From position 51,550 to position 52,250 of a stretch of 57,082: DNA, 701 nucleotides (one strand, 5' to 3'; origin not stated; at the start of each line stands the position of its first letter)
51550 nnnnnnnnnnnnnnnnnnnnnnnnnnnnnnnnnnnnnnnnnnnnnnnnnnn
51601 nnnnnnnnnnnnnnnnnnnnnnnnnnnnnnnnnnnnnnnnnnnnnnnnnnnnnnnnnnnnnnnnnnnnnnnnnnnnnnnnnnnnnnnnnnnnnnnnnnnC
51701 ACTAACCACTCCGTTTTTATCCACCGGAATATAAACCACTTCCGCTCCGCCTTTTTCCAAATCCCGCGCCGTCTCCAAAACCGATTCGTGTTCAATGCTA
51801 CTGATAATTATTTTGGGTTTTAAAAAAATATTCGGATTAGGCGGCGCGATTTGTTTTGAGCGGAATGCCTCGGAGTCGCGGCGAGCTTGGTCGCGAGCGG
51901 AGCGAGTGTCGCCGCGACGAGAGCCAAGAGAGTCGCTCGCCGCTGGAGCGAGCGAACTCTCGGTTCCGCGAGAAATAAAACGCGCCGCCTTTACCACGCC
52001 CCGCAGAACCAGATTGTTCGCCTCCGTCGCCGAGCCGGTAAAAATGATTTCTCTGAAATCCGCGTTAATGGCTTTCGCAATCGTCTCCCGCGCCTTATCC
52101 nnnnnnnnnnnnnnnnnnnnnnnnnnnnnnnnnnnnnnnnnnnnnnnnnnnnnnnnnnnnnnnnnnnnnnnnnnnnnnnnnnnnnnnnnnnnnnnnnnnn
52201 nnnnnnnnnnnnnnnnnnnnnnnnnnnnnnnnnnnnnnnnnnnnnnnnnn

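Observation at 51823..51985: GC-rich hairpin repeat inserted in-frame into the cysteine desulfurase gene (~50 extra residues)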

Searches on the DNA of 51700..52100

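Call 16: search_rna_families(source=window, start=51700, end=52100, threshold=evalue, max_evalue=10)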
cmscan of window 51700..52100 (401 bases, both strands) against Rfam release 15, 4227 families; matches with E-value up to 10: 3.
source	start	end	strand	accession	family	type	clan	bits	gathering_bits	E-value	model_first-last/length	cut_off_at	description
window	51789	51824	-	RF01376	CRISPR-DR63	Gene; CRISPR;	CL00015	17.6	37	4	1-37/37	no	CRISPR RNA direct repeat element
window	51870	51981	+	RF01740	gyrA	Cis-reg;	-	15.2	45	0.68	1-88/88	no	gyrA RNA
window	51928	51961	+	RF01528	CC3513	Gene; sRNA;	-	12.2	40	8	24-58/176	no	caulobacter sRNA CC3513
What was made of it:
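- No group I or II intron or ribozyme model matches, even at E <= 10 (call 16).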
